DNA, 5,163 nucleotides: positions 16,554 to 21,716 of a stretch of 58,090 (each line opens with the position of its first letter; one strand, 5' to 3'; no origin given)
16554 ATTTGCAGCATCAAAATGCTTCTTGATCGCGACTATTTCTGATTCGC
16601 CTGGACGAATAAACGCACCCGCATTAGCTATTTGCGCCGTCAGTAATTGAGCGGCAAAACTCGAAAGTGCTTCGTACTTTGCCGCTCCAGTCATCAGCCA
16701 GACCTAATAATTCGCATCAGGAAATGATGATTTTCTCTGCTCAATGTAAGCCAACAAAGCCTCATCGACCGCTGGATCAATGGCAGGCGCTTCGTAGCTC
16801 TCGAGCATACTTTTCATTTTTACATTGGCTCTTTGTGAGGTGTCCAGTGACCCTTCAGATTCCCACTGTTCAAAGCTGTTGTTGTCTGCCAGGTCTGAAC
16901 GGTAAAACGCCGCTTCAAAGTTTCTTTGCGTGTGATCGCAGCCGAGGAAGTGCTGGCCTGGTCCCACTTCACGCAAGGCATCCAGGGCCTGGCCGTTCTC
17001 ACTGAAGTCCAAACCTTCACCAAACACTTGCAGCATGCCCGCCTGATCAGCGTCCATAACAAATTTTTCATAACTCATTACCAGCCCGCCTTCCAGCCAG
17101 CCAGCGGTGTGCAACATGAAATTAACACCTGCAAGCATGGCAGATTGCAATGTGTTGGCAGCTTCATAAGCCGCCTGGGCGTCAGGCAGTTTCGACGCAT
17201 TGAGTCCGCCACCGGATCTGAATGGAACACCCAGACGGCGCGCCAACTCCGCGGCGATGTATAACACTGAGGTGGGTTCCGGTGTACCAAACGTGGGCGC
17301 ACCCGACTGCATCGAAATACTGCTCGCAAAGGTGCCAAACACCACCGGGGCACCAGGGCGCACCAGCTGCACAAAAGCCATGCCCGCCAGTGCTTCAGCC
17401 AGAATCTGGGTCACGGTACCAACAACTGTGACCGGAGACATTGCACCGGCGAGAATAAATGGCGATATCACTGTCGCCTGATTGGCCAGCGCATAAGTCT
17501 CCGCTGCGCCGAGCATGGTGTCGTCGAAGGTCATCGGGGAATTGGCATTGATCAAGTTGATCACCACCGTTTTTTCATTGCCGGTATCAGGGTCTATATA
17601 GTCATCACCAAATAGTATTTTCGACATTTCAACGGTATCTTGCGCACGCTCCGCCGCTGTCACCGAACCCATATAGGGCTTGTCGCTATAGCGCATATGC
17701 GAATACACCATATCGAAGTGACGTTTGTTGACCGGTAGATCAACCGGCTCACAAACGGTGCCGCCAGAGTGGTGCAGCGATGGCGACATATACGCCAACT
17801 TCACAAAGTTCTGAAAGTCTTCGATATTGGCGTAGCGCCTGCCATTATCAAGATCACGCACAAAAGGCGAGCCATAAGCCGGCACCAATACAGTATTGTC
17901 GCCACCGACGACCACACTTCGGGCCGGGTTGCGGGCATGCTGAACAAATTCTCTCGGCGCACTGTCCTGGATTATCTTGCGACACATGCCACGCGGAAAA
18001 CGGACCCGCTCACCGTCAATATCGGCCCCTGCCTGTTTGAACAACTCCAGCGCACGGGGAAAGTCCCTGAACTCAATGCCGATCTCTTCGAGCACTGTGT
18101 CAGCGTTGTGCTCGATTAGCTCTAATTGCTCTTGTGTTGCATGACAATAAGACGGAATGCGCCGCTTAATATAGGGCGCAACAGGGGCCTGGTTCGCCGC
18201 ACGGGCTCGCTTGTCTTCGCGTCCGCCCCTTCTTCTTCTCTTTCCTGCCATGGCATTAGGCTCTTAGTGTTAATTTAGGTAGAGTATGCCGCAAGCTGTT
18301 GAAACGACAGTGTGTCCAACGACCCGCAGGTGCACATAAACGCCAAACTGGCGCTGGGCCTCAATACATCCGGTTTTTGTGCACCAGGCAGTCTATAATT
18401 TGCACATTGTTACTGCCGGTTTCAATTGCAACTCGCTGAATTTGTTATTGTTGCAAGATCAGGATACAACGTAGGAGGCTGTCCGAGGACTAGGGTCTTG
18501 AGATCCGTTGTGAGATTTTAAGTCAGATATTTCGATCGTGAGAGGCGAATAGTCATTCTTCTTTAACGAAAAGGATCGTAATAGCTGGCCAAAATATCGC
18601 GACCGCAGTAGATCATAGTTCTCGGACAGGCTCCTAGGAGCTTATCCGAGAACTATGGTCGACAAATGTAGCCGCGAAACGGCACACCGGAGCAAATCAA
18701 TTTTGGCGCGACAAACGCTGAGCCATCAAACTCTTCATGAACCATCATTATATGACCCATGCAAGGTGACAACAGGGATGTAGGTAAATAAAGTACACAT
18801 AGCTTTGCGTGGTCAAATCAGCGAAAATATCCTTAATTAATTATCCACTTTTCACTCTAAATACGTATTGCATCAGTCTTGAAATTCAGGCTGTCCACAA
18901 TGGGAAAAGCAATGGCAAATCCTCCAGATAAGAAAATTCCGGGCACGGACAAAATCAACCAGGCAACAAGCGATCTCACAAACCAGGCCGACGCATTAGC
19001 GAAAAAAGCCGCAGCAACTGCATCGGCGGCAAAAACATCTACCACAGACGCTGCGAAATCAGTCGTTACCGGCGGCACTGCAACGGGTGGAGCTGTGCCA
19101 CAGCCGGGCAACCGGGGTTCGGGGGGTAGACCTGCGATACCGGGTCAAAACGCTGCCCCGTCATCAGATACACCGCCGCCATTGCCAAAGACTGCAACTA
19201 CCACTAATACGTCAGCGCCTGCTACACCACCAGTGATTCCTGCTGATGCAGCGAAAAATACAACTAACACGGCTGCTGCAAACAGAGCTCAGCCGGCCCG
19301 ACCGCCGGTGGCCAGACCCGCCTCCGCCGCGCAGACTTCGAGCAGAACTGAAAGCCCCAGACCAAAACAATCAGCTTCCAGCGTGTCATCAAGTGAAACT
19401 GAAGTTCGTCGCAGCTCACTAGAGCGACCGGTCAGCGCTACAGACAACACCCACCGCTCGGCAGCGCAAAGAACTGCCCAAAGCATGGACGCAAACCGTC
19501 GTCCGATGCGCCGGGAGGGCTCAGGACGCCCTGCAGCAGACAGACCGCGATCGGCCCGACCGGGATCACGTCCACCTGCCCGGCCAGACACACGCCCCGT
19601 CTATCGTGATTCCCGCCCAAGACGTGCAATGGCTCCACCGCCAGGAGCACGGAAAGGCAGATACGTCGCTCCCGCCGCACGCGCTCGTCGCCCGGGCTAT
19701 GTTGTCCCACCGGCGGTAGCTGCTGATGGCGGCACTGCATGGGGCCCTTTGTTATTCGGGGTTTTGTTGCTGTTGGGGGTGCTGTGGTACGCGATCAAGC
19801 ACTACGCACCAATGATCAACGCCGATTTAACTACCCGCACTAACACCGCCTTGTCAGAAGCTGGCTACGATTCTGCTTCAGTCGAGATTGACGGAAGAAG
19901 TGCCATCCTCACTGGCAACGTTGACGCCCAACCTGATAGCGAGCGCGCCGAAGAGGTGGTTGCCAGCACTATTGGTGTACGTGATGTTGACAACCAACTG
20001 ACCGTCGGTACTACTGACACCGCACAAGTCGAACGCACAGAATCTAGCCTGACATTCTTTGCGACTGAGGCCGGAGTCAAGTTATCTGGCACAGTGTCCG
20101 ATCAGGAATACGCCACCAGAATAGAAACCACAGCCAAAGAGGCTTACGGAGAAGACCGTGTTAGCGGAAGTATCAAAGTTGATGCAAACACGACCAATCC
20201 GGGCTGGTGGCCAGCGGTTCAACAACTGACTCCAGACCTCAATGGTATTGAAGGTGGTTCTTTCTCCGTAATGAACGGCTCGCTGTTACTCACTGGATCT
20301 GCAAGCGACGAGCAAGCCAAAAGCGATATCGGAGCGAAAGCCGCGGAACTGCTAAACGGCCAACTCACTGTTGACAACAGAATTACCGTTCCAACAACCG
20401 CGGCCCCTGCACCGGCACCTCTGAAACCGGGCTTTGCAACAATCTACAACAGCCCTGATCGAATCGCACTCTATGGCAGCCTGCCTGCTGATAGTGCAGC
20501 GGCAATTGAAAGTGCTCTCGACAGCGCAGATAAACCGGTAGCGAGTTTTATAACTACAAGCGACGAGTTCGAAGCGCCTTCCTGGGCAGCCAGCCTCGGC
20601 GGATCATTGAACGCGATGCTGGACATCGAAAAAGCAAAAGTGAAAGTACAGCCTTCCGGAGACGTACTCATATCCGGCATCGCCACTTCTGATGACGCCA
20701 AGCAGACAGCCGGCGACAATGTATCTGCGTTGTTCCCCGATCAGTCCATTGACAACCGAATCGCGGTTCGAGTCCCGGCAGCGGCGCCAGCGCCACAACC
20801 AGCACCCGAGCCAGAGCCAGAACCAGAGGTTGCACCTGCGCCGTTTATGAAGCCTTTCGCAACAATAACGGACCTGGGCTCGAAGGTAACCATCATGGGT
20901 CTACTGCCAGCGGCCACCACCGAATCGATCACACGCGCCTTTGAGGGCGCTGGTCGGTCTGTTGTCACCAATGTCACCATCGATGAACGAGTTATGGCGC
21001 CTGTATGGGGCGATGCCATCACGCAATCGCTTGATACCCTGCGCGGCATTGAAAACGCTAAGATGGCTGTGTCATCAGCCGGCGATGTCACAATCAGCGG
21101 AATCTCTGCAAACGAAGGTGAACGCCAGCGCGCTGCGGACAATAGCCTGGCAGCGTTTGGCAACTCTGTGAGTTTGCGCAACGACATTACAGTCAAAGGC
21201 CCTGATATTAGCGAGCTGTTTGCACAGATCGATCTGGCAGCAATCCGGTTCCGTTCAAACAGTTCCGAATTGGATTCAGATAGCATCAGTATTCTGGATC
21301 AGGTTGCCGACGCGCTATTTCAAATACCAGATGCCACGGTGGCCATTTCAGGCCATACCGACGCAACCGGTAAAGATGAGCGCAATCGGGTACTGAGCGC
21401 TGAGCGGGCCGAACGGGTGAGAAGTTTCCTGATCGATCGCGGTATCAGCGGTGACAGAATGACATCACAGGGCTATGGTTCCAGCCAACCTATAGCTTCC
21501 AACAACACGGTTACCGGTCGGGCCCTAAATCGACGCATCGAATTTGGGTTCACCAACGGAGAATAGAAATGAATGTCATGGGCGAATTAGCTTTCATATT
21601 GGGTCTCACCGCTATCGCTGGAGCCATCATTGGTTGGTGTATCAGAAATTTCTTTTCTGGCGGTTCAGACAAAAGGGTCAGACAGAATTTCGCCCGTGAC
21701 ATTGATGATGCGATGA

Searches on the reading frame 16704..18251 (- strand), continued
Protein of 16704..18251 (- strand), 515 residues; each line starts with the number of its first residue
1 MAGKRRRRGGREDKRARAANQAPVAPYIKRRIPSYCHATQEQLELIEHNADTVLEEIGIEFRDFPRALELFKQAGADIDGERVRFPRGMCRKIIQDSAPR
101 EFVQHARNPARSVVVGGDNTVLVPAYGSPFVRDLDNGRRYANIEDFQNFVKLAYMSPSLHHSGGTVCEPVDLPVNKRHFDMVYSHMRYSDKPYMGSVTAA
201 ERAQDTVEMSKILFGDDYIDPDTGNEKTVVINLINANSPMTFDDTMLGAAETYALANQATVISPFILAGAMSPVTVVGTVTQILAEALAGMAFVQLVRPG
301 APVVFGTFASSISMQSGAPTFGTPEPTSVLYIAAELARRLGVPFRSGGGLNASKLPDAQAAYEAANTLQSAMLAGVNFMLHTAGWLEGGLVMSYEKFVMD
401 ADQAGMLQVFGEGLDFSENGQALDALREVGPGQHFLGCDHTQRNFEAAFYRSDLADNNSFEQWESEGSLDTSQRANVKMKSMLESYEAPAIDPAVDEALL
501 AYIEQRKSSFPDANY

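Call 31: search_dna_similar(query=window:16704-18251:-, collection=plasmids, mode=protein, max_rows=25)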
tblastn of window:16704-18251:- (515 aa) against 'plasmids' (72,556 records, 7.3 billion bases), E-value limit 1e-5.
Records with a match: 196; places in all: 252; records where one place covers at least 80% of the query: 147.
Best place of each record, by identity: 60-80% 9; <60% 187.
By first word of the organism name: Sinorhizobium 121; Leisingera 18; Mesorhizobium 10; Cereibacter 9; Ruegeria 5; Paracoccus 4; Rhizobium 4; Shinella 3; Phyllobacterium 2; Aminobacter 2; and 15 more.
By predicted mobility (MOB-suite, as given by PLSDB): conjugative 74; non-mobilizable 72; mobilizable 50.
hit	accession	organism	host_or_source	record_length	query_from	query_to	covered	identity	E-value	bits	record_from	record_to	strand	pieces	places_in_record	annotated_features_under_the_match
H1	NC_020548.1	Azoarcus sp. KH32C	-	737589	26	514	95%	72.4%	0e+0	749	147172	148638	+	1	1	trimethylamine methyltransferase family protein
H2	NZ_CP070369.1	Paracoccus methylovorus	whole organism,grassland soil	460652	27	513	95%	68.8%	0e+0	706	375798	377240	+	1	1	trimethylamine methyltransferase family protein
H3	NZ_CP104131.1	Sinorhizobium sp. K101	Phaseolus vulgaris,cell ...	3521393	23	513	95%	68.0%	0e+0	702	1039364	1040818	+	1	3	none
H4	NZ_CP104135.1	Sinorhizobium sp. C101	Phaseolus vulgaris,cell ...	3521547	23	513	95%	68.0%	0e+0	702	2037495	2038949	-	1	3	none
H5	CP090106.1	Sinorhizobium meliloti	Medicago,Cell culture,Plant nodule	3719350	23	513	95%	68.0%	0e+0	702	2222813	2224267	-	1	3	trimethylamine methyltransferase family protein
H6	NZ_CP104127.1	Sinorhizobium sp. M103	Phaseolus vulgaris,cell ...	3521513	23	507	94%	68.0%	0e+0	696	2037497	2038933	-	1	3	none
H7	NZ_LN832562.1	Paracoccus aminovorans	-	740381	27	513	95%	66.3%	0e+0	684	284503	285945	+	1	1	trimethylamine methyltransferase family protein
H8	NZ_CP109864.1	Paracoccus aminovorans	bacteria,human fecal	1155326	27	513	95%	66.1%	0e+0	684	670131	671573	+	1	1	record has no annotation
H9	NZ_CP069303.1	Shinella sp. PSBB067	monoisolate,Minnesota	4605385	23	513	95%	65.6%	0e+0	685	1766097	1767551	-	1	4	none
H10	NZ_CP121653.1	Rhizobium sp. CB3171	Calliandra calothyrsus,cell culture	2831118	26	515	95%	56.4%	0e+0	571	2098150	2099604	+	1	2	record has no annotation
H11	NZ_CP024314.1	Rhizobium sp. NXC24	Phaseolus vulgaris,cell culture,plant ...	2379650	26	515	95%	56.4%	2e-180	569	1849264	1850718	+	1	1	record has no annotation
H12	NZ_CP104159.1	Rhizobium sp. CB3060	Leucaena leucocephala,cell culture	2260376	26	515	95%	56.2%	2e-180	569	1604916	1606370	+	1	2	record has no annotation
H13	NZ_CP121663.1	Rhizobium sp. CB3090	Gliricidia sp.,cell culture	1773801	26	515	95%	56.2%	1e-178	564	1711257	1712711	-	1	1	record has no annotation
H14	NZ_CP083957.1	Mesorhizobium sp. B1-1-8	cell culture,soil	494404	22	515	96%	55.7%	0e+0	591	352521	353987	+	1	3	trimethylamine methyltransferase family protein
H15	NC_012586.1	Sinorhizobium fredii NGR234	-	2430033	26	515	95%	56.1%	0e+0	570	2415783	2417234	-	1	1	record has no annotation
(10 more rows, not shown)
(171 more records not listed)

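Call 34: get_annotated_region(hit=H5, flank=15000)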
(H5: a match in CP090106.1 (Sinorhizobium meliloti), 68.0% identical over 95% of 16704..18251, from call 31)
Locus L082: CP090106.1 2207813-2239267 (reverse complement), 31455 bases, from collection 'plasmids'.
description: Sinorhizobium meliloti strain Ak57 plasmid pSymB, complete sequence
organism: Sinorhizobium meliloti (NCBI taxid 382)
taxonomy: Bacteria; Pseudomonadota; Alphaproteobacteria; Hyphomicrobiales; Rhizobiaceae; Sinorhizobium; Sinorhizobium meliloti
host: -; source: Medicago,Cell culture,Plant nodule; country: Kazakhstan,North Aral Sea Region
typing (MOB-suite, as given by PLSDB): non-mobilizable
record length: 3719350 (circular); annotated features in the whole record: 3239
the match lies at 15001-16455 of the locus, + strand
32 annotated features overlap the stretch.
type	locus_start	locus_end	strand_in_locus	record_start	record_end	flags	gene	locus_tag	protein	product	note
CDS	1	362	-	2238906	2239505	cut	-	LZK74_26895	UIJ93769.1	YdeI family protein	-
CDS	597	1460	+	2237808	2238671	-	-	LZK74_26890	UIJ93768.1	alpha/beta hydrolase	-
CDS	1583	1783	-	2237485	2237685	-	-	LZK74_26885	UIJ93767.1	hypothetical protein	-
CDS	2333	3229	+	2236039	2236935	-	-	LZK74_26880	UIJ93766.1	LysR substrate-binding domain-containing protein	-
CDS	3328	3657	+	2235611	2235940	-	-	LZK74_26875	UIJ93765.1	metalloregulator ArsR/SmtB family transcription factor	-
CDS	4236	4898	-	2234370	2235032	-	-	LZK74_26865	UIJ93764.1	chloramphenicol phosphotransferase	-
CDS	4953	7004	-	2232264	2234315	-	-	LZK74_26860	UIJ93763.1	ASKHA domain-containing protein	-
CDS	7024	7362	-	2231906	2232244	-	-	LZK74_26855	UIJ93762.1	hypothetical protein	-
CDS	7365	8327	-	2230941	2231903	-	-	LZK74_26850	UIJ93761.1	methyltetrahydrofolate cobalamin methyltransferase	-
CDS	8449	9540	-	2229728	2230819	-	-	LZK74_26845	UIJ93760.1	methylenetetrahydrofolate reductase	-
CDS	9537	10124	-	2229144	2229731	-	-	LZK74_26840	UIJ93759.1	methylenetetrahydrofolate reductase C-terminal domain-containing protein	-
CDS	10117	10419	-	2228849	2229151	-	-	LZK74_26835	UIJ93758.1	virulence factor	-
CDS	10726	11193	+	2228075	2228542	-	-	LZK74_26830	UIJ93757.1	BA14K family protein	-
CDS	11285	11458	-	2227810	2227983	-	-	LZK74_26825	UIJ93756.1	hypothetical protein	-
CDS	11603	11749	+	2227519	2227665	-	-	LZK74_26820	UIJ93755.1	entericidin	-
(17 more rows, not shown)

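Call 35: get_annotated_region(hit=H1, flank=12000)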
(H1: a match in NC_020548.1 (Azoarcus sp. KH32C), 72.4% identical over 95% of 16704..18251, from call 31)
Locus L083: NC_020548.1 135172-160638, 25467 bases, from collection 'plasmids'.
description: Azoarcus sp. KH32C plasmid pAZKH, complete sequence
organism: Azoarcus sp. KH32C (NCBI taxid 748247)
taxonomy: Bacteria; Pseudomonadota; Betaproteobacteria; Rhodocyclales; Zoogloeaceae; Azoarcus; Azoarcus sp. KH32C
host: -; source: -; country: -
typing (MOB-suite, as given by PLSDB): mobilizable; replicon rep_cluster_432; relaxase MOBP
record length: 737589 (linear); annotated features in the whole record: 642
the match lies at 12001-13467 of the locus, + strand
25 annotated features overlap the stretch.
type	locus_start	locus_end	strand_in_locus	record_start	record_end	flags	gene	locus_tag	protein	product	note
CDS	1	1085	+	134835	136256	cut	ppcB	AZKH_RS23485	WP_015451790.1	phenylphosphate carboxylase subunit beta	-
CDS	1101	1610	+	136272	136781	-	ppcD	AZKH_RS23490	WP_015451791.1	phenylphosphate carboxylase subunit delta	-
CDS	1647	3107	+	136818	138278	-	ppcA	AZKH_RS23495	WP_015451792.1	phenylphosphate carboxylase subunit alpha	-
CDS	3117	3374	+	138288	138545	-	ppcG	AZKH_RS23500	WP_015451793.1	phenylphosphate carboxylase subunit gamma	-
CDS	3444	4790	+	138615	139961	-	-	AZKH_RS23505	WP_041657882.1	UbiD family decarboxylase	-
CDS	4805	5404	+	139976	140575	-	-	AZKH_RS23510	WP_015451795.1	UbiX family flavin prenyltransferase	-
CDS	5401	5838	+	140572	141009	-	-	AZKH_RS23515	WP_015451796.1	DUF120 domain-containing protein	-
CDS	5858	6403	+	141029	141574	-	-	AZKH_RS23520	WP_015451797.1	NUDIX hydrolase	-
CDS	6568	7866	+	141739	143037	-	-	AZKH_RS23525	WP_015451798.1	AMP-binding protein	-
CDS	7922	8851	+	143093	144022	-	-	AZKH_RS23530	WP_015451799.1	transporter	-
CDS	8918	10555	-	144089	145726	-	-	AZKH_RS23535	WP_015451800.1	electron transfer flavoprotein-ubiquinone oxidoreductase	GO:0022900 - electron transport chain [Evidence IEA]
CDS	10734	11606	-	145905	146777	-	folD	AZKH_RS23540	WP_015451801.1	bifunctional methylenetetrahydrofolate dehydrogenase/methenyltetrahydrofolate cyclohydrolase FolD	-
CDS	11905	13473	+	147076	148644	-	-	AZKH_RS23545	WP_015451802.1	trimethylamine methyltransferase family protein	-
CDS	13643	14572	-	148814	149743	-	-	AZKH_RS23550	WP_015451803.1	choline ABC transporter substrate-binding protein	-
CDS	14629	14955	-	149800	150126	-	-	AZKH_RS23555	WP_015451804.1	multidrug efflux SMR transporter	-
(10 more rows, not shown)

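Call 36: find_encoding_contigs(protein=P0104, flank=10000, max_places=2)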
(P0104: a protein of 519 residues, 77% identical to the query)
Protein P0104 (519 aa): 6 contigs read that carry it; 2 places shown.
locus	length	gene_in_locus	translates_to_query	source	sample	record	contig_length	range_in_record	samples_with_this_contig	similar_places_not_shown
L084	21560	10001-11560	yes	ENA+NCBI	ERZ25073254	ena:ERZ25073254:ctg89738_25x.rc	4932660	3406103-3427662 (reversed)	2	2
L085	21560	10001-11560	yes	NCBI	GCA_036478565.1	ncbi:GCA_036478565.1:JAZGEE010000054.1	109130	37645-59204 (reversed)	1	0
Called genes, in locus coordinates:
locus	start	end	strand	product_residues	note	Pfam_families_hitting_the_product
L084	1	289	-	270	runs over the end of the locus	PF00528:BPD_transp_1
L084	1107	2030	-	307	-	-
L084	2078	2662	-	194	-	-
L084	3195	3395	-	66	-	-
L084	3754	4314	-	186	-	PF07298:NnrU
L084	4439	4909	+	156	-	PF01047:MarR, PF12802:MarR_2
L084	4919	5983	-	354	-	PF02574:S-methyl_trans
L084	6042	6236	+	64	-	-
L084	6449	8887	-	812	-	PF01266:DAO, PF13738:Pyr_redox_3 (faint), PF16350:FAO_M, PF01571:GCV_T, PF08669:GCV_T_C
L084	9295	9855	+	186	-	PF05706:CDKN3, PF22784:PTP-SAK (weak), PF22785:Tc-R-P, PF00782:DSPc (weak)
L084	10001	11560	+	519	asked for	PF06253:MTTB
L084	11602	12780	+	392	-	PF01965:DJ-1_PfpI, PF00165:HTH_AraC (faint), PF12833:HTH_18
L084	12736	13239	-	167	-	PF18902:DUF5658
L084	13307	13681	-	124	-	-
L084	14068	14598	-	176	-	-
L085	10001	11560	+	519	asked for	PF06253:MTTB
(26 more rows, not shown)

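Call 37: find_encoding_contigs(protein=P0062, flank=10000, max_places=2)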
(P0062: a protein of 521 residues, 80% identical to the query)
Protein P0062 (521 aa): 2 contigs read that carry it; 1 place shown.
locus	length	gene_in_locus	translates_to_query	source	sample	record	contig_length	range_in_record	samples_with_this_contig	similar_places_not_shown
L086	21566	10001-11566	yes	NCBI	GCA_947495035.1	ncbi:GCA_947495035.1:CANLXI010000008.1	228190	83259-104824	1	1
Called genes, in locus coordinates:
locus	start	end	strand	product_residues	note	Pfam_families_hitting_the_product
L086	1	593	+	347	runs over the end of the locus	PF00892:EamA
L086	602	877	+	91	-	PF12843:QSregVF_b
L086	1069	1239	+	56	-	-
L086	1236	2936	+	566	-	PF00682:HMGL-like, PF22615:IPMS_D2, PF08502:LeuA_dimer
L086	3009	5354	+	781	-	PF00390:malic, PF03949:Malic_M, PF01515:PTA_PTB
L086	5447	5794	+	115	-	PF08888:HopJ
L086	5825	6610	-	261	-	PF04286:DUF445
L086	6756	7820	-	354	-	PF02574:S-methyl_trans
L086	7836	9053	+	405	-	PF13480:Acetyltransf_6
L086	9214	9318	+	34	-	-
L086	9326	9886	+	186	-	PF05706:CDKN3, PF22784:PTP-SAK (weak), PF22785:Tc-R-P, PF00782:DSPc (weak)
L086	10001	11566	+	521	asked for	PF06253:MTTB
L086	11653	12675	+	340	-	PF01965:DJ-1_PfpI, PF00165:HTH_AraC (faint), PF12833:HTH_18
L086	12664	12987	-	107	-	PF18902:DUF5658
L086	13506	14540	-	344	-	PF13416:SBP_bac_8, PF13531:SBP_bac_11 (weak), PF01547:SBP_bac_1, PF13343:SBP_bac_6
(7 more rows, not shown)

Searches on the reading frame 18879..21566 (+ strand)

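Call 16: search_protein_families(library=pfam, proteins=[window:18879-21566:+], max_evalue=0.0001)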
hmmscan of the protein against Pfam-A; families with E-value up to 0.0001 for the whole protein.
window:18879-21566:+ (895 aa): 2 families
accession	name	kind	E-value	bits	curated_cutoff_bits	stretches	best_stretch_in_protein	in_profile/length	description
PF04972.22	BON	-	1.3e-22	80.3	27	1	315-377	3-68/69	BON domain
PF00691.25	OmpA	-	1.4e-20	73.9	27.2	1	791-885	2-98/98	OmpA family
